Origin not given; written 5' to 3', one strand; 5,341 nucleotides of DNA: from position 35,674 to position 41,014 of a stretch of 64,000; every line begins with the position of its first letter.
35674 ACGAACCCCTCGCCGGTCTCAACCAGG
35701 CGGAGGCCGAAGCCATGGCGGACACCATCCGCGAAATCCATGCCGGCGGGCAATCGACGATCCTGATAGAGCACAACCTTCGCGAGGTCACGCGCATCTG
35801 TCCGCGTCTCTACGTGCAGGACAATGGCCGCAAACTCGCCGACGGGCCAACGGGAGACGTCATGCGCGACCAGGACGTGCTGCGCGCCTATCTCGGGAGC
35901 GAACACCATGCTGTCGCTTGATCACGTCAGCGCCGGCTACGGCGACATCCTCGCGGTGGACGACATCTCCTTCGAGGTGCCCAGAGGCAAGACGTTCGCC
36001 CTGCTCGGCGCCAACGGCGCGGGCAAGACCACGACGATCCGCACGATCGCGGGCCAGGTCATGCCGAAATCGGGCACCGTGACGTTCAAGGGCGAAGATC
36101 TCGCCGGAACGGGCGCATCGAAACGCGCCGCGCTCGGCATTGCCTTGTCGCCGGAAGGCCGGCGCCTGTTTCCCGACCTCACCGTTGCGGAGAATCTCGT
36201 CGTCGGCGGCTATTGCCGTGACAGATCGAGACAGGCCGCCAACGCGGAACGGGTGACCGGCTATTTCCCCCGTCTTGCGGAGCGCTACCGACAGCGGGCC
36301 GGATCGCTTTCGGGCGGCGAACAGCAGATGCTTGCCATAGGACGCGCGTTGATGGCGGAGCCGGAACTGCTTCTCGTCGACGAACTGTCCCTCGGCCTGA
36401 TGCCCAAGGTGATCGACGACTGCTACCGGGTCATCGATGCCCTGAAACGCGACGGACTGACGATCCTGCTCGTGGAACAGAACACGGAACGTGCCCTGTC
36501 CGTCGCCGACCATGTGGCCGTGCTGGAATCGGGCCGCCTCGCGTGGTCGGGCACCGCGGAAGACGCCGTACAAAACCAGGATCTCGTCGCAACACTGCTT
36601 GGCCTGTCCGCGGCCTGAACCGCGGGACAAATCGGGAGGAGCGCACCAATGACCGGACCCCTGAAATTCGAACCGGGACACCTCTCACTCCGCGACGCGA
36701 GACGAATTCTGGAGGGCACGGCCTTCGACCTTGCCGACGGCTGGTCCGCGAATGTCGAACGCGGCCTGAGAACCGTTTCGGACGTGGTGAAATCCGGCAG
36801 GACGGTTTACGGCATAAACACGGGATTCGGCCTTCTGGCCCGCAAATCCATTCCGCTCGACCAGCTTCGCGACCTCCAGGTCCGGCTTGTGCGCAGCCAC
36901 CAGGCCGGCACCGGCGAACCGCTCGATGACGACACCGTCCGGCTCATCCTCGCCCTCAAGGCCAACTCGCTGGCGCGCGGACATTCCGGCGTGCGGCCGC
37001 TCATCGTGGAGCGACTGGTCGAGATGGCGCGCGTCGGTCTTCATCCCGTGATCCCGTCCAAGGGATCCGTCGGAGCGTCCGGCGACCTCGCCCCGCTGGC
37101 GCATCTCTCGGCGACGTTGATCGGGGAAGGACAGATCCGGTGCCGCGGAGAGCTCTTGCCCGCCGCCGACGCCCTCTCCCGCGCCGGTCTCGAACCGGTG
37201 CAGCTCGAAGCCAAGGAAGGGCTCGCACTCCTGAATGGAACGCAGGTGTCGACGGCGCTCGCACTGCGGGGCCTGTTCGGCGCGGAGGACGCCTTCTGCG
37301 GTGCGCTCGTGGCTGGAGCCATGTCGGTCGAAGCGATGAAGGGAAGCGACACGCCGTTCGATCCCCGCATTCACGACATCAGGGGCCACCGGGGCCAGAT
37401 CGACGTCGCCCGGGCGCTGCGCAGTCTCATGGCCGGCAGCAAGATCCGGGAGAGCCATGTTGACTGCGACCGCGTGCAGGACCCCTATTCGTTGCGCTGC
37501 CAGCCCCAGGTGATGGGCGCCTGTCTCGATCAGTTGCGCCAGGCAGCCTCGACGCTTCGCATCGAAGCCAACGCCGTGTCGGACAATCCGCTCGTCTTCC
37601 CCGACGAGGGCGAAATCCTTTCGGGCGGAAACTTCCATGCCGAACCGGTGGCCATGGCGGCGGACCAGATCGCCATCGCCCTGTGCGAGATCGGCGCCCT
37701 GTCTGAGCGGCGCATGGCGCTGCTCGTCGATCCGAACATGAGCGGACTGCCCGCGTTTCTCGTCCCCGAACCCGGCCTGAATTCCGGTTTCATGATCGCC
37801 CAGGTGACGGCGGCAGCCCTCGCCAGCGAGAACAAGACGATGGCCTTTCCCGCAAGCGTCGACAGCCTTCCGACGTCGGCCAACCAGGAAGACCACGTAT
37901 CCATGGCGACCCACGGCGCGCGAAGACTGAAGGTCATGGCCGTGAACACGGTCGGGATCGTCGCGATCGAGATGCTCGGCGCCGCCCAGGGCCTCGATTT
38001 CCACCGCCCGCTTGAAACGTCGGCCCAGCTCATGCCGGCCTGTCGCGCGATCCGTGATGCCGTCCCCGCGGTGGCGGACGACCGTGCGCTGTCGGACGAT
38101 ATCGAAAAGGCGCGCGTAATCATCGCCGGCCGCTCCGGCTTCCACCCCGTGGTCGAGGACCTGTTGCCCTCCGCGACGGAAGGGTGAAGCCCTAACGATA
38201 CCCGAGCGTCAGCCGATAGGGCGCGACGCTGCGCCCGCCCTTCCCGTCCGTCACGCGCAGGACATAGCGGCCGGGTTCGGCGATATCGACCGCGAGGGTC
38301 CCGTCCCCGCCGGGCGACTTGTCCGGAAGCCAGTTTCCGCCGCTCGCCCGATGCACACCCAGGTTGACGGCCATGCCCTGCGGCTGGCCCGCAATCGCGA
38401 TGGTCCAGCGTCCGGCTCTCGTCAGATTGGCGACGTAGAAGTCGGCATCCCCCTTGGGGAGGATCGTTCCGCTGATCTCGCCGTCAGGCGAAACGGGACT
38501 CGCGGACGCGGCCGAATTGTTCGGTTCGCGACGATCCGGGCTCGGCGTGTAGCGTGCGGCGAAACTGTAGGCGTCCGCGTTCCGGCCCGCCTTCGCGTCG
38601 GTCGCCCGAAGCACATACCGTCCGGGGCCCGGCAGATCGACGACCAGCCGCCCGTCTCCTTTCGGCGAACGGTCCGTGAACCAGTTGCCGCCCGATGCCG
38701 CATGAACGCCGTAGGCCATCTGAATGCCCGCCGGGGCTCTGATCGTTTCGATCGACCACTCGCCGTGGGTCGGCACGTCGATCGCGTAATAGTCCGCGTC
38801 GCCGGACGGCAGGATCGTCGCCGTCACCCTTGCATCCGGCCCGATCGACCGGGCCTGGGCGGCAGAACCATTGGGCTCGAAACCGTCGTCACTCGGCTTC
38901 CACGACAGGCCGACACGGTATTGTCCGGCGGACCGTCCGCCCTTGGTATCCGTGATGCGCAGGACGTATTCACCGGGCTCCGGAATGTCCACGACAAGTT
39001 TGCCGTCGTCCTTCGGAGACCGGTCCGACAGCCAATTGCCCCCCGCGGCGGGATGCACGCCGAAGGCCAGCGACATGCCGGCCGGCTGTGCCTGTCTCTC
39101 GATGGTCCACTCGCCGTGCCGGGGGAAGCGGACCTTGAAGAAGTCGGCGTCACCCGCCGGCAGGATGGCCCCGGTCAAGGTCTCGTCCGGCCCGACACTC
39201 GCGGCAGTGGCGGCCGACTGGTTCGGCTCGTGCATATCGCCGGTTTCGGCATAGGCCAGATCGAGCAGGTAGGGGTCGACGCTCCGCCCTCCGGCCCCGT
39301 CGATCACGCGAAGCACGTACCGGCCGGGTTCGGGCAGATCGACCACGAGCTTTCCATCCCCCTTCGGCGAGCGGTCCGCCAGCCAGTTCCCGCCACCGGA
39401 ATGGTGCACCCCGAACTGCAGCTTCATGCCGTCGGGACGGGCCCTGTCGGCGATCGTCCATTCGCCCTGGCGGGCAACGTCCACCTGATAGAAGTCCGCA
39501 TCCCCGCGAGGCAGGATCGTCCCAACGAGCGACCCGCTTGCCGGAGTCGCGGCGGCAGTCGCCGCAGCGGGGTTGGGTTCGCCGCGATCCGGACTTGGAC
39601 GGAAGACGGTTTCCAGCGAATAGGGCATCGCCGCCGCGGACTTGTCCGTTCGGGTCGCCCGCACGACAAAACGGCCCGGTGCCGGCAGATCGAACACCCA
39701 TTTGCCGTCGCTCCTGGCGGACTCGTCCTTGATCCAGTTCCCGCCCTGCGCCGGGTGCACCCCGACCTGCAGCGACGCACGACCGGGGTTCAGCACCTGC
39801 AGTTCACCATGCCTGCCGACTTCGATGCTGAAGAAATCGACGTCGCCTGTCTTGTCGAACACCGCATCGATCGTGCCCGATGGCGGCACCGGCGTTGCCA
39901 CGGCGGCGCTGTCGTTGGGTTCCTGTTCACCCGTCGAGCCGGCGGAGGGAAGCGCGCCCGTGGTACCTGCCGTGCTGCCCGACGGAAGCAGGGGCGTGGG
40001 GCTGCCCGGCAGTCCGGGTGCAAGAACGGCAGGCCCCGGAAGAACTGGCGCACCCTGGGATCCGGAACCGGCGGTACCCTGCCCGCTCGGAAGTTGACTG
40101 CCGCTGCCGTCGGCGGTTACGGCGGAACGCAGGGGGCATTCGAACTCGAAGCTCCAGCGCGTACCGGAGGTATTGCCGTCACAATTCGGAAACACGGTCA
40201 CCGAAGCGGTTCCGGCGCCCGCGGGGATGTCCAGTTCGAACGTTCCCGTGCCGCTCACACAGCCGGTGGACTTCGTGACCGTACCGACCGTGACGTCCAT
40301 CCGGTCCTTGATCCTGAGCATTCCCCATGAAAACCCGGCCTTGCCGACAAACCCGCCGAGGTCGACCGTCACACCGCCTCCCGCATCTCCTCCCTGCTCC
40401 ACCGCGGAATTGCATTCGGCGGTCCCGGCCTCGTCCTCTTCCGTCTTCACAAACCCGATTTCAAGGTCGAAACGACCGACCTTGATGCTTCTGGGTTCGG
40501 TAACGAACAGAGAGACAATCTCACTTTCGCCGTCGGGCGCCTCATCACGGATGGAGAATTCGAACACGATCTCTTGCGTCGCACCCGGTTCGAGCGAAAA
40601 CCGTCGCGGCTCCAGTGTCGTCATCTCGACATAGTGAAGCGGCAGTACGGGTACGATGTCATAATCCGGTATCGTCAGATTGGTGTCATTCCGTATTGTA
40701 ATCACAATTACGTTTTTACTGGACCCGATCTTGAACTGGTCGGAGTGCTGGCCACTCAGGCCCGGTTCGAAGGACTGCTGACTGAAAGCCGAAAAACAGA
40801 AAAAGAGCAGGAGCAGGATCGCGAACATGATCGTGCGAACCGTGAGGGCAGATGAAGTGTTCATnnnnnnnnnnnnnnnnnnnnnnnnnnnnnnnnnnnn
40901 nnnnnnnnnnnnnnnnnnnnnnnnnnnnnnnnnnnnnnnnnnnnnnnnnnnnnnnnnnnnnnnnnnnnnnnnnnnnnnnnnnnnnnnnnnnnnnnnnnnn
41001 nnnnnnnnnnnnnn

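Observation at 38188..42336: Lower-G+C two-gene operon wedged into the histidine-utilisation locus between hutH and hutF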

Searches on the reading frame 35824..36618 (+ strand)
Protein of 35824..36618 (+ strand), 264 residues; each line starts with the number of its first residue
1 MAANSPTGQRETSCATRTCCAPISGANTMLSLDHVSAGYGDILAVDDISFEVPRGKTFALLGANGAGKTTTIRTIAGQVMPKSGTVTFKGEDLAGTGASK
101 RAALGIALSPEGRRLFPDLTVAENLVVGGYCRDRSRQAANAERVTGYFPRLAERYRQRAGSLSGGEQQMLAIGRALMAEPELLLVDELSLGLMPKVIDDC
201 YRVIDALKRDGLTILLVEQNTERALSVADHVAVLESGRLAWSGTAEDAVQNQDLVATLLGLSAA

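Call 5: search_protein_families(library=pfam, proteins=[window:35824-36618:+], max_evalue=0.01)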
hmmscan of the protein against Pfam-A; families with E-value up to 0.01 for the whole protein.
window:35824-36618:+ (264 aa): 5 families
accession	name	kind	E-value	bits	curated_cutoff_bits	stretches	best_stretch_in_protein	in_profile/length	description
PF00005.33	ABC_tran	-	3.6e-30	105.8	25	1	46-187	2-134/137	ABC transporter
PF13304.12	AAA_21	-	2.9e-06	28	27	0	157-216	233-295/304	AAA domain, putative AbiEii toxin, Type IV TA system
PF25199.1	nSTAND_NTPase5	-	0.0021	18.3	34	0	53-87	39-74/145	Novel STAND NTPase 5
PF13401.12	AAA_22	-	0.0067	17.2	27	0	59-219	9-123/130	AAA domain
PF04310.18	MukB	-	0.0095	16.1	23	0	59-100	30-71/226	MukB N-terminal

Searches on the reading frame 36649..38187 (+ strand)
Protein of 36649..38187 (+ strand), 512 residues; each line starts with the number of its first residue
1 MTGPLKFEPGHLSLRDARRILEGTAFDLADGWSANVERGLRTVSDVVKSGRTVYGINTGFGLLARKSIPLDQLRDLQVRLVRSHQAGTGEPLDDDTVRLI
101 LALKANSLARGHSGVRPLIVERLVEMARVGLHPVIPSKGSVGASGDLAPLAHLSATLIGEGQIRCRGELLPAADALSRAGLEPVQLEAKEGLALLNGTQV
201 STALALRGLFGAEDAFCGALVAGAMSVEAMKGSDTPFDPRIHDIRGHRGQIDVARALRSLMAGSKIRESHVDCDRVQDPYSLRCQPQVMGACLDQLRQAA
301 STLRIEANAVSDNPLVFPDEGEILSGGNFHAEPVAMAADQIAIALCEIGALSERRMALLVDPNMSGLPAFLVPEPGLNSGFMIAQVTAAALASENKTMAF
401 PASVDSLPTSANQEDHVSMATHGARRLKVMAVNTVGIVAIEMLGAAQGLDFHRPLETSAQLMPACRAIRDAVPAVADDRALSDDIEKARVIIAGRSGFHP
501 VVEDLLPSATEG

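Call 5: search_protein_families(library=pfam, proteins=[window:36649-38187:+], max_evalue=0.01)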
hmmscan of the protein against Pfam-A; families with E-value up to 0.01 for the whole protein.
window:36649-38187:+ (512 aa): 1 family
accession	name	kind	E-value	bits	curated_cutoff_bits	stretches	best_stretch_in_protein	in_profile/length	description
PF00221.24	Lyase_aromatic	-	4.2e-186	619.6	27.3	1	12-469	1-465/466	Aromatic amino acid lyase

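Call 6: search_protein_families(library=ncbifam, proteins=[window:36649-38187:+], max_evalue=0.01)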
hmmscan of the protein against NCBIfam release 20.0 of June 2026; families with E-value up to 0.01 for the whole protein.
window:36649-38187:+ (512 aa): 8 families
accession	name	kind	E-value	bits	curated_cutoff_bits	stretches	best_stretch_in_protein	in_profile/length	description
NF006871.0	PRK09367.1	subfamily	1.5e-215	716.6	524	1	6-494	5-494/505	histidine ammonia-lyase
TIGR01225.1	hutH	equivalog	5.6e-202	671.7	539.15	1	11-494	7-491/506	histidine ammonia-lyase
TIGR03832.1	Tyr_2_3_mutase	equivalog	2.9e-111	372.5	501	1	36-487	31-502/507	tyrosine 2,3-aminomutase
TIGR04475.1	Phe_D_beta_mut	equivalog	8.1e-100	334.9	800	1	25-489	24-506/510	phenylalanine aminomutase (D-beta-phenylalanine forming)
NF053541.1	FlxA_rubin_TAL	equivalog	1.1e-93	314.3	700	1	21-489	11-493/498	flexirubin biosynthesis tyrosine ammonia-lyase FlxA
NF041222.1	BagA_FevW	exception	2.1e-84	284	1000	1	23-491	21-513/529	bagremycin/ferroverdin biosynthesis tyrosine ammonia-lyase BagA/FevW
TIGR01226.1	phe_am_lyase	equivalog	7.6e-73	245.9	519.15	1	33-426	62-475/680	phenylalanine ammonia-lyase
TIGR04473.1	taxol_Phe_23mut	exception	1.5e-49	168.9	1250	1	33-492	59-530/687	phenylalanine aminomutase (L-beta-phenylalanine forming)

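Call 24: find_related_loci(query=window:36649-38187:+, collection=genome_contigs, flank=10000)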
Query window:36649-38187:+ (512 aa) in genome_contigs; peptide patterns used: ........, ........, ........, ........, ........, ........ (x = any residue, [..] = any of these).
600 stretches matched a pattern (row limit reached: there are more); 594 encode a relative of the query (tblastn E <= 1e-3); the best 80 are kept; 80 distinct loci.
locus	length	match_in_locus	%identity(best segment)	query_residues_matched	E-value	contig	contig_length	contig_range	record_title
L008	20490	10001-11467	60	5-492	0e+0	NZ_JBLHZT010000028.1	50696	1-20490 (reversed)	MAG: Sneathiella sp. isolate 3300045789_90 Ga0491190_0000525, whole genome shotgun sequence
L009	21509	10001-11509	61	10-512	0e+0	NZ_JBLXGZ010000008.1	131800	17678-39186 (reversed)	MAG: Kordiimonas sp. isolate ET05-09 T05maxbin_out.036_metabat.2RE.5K@8, whole genome shotgun sequence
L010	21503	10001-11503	61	5-509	0e+0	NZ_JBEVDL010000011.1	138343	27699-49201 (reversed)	MAG: Pseudomonas sp. isolate T2R1BO.metabat2.184 T2R1BO.metabat2.184_k133_2441504, whole genome shotgun sequence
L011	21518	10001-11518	60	5-508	0e+0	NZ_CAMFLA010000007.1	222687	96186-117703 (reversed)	MAG: uncultured Aquitalea sp. isolate SRR12456162_bin.8_metaWRAP_v1.3_MAG ERZ12289962.30, whole genome shotgun sequence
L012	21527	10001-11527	60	5-511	0e+0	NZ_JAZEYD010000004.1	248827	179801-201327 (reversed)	Acinetobacter sp. 161(2023) strain Acinetobacter161 4, whole genome shotgun sequence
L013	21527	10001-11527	60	5-511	0e+0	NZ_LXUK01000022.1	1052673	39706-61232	Acinetobacter sp. Ac_5812 contig_3, whole genome shotgun sequence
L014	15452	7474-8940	60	5-492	0e+0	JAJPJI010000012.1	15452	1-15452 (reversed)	MAG: Gammaproteobacteria bacterium isolate Centralia_MAG_449 k107_13500701, whole genome shotgun sequence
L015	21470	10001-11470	63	1-489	0e+0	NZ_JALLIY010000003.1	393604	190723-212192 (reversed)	Pseudomonas sp. MWU13-2105 assembly_contig_3, whole genome shotgun sequence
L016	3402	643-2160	60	5-508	0e+0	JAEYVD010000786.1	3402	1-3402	MAG: Proteobacteria bacterium isolate OH_CBlB_192 k127_697826, whole genome shotgun sequence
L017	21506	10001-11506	64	5-506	0e+0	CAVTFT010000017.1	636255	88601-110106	MAG: uncultured beta proteobacterium isolate MFD00822.bin.1.66 genome assembly, contig: contig_54888, whole genome shotg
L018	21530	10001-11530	63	5-511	0e+0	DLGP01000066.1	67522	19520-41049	MAG TPA_asm: Alphaproteobacteria bacterium UBA7691 UBA7691_contig_6207, whole genome shotgun sequence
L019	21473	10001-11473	64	5-492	0e+0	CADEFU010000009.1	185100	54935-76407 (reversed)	MAG: uncultured Alphaproteobacteria bacterium isolate Alphaproteobacteria sp. RBC032 genome assembly, contig: MAG032_9,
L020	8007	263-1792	63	1-509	0e+0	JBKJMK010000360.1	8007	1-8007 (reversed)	MAG: Usitatibacteraceae bacterium isolate ant_bin.326 k117_1174128, whole genome shotgun sequence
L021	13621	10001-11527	58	2-510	0e+0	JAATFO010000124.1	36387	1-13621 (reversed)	MAG: Enterobacterales bacterium isolate bin_230 k141_9715355, whole genome shotgun sequence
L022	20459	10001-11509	58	5-510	0e+0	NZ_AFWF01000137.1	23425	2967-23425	Vibrio ichthyoenteri ATCC 700023 VII00023_24, whole genome shotgun sequence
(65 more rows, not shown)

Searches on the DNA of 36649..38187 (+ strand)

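Call 21: search_dna_similar(query=window:36649-38187:+, collection=plasmids, mode=distant, max_rows=10)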
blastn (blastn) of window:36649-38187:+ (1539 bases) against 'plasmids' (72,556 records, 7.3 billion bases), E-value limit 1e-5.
Records with a match: 429; places in all: 522; records where one place covers at least 80% of the query: 0.
Best place of each record, by identity: 60-80% 429.
By first word of the organism name: Rhizobium 147; Sinorhizobium 82; Klebsiella 35; Leisingera 18; Enterobacter 14; Agrobacterium 11; Escherichia 11; Ensifer 9; Deinococcus 9; Burkholderia 8; and 49 more.
By predicted mobility (MOB-suite, as given by PLSDB): non-mobilizable 215; mobilizable 146; conjugative 68.
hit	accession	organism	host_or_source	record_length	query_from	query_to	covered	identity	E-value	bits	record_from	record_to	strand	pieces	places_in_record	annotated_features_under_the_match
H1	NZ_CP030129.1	Indioceanicola profundi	sediment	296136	159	1364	78%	68.6%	4e-115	423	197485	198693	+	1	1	hutH: histidine ammonia-lyase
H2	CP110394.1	Burkholderia sp. JSH-S8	Tetrastigma hemsleyanum Diels et Gilg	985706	148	1364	79%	67.9%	8e-118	432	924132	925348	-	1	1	hutH: histidine ammonia-lyase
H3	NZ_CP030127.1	Indioceanicola profundi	sediment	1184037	159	1364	78%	68.5%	2e-112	414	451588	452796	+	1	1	none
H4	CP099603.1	Comamonadaceae bacterium OTU4NAUVB1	Arabidopsis thaliana,pure culture,leaf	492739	157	1349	78%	69.2%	2e-125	457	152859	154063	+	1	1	hutH: histidine ammonia-lyase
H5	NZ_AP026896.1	Aeromonas caviae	Microbe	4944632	156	1354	78%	67.9%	4e-109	403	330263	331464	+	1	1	none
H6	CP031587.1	Paracoccaceae bacterium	Isolate culture,marine surface water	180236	288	1437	75%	68.5%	9e-105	389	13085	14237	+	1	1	hutH: Histidine ammonia-lyase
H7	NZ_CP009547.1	Burkholderia sp. 2002721687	water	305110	258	1365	72%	70.6%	3e-136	493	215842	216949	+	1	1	hutH: histidine ammonia-lyase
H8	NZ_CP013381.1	Burkholderia humptydooensis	water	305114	258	1365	72%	70.6%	3e-136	493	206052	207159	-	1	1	hutH: histidine ammonia-lyase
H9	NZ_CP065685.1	Burkholderia humptydooensis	-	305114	258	1365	72%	70.6%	3e-136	493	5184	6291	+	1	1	hutH: histidine ammonia-lyase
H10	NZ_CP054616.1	Azospirillum oryzae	cell culture,soil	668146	257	1381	73%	69.1%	4e-115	423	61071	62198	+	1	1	hutH: histidine ammonia-lyase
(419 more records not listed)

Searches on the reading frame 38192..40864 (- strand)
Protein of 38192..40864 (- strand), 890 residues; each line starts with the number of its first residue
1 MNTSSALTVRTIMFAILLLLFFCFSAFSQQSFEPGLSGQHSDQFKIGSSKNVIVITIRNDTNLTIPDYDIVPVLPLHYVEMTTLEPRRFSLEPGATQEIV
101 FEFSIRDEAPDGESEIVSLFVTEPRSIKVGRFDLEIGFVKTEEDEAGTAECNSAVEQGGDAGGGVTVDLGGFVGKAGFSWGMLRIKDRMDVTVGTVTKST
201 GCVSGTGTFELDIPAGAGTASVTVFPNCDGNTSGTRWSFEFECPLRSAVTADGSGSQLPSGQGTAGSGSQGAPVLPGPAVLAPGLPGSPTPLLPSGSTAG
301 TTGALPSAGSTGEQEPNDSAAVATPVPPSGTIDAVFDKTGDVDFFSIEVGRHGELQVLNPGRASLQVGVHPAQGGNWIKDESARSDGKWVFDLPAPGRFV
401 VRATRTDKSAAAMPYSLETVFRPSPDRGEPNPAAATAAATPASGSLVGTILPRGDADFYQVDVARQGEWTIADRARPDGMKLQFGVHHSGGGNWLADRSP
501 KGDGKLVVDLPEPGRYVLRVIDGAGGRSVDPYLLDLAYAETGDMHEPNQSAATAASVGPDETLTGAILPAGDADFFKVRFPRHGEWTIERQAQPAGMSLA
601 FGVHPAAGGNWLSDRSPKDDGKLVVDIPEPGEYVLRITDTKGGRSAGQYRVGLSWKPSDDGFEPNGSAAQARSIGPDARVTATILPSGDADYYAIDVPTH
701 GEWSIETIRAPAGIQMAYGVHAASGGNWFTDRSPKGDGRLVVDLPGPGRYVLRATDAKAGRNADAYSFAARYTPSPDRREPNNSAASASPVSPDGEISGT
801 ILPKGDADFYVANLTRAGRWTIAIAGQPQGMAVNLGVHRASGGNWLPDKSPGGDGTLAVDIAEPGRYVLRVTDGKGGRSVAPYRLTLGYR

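Call 5: search_protein_families(library=pfam, proteins=[window:38192-40864:-], max_evalue=0.01)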
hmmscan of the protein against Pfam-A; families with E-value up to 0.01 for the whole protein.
window:38192-40864:- (890 aa): 2 families
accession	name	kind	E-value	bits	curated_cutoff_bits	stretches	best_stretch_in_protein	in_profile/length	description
PF06832.18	BiPBP_C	-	5.7e-09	36.2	26.8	0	478-526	31-84/90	Penicillin-Binding Protein C-terminus Family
PF17962.7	bMG6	-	0.0021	18.7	23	0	852-889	77-112/112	Bacterial macroglobulin domain 6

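Call 6: search_protein_families(library=ncbifam, proteins=[window:38192-40864:-], max_evalue=0.01)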
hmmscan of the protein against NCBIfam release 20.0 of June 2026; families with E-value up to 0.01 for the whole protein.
window:38192-40864:- (890 aa): 0 families

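Call 8: search_solved_structures(query=window:38192-40864:-, max_evalue=1)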
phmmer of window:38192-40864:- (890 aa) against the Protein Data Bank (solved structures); distinct sequences matched with E-value up to 1: 3.
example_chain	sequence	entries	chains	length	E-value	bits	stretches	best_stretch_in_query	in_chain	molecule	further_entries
3jqw_A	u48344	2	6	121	0.0067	17.9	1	778-885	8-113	ColH protein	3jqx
9lrk_A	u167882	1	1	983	0.068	14.6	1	630-751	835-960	Collagenase ColH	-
9lqj_A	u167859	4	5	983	0.068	14.6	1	630-751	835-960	Collagenase ColH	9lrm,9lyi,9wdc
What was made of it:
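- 38195..39925 (-): B residues 314-890: five tandem repeats of 114-117 aa, of the PPC / collagen-binding-domain type. EPN and GDxDxY are conserved in every copy. PDB ColH collagen-binding domain 3jqw, E=0.007 (call 8).
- On PPC / collagen-binding domain repeats (B residues 314-890): Window B against ColH collagen-binding domain 3jqw: E=0.007 (call 8).
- Closest known: PPC. Same: The B repeats match the ColH collagen-binding domain (3jqw; call 8).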

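Call 51: list_cluster_members(proteins=[P0156, P0001, window:40861-42195:-, window:38192-40864:-])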
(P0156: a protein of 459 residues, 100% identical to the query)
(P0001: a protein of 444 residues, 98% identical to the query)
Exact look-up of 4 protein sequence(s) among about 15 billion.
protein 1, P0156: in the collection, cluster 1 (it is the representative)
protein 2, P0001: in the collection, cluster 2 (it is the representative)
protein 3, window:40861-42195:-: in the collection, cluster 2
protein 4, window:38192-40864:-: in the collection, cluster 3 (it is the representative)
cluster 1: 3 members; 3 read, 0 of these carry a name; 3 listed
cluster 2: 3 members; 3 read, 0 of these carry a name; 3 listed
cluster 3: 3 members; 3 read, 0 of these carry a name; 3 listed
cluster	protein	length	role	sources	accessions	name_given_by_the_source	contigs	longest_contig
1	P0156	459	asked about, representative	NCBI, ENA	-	-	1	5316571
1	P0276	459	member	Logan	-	-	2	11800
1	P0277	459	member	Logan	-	-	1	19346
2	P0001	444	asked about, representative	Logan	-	-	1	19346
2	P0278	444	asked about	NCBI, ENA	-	-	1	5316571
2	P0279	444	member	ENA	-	-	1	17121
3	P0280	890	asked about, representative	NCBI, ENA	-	-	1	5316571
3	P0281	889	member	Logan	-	-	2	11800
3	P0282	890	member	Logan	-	-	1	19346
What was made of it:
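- Tried and rejected: Cluster listings carried no organism name (call 51), so the organism stays unnamed.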

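Call 78: search_protein_families(library=padloc, proteins=[window:38192-40864:-], max_evalue=0.01)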
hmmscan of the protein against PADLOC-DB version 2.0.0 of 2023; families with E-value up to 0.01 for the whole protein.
window:38192-40864:- (890 aa): 0 families

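Call 79: search_protein_families(library=phrogs, proteins=[window:38192-40864:-], max_evalue=0.01)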
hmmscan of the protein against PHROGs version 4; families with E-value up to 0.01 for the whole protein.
window:38192-40864:- (890 aa): 1 family
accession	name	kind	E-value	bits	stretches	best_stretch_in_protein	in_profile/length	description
phrog_7219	-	unknown function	0.0033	18.5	0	328-355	20-47/108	-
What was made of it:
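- On Anti-phage defence or phage-derived module: No significant hits for A, B or the 449-aa upstream partner (calls 78, 79).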
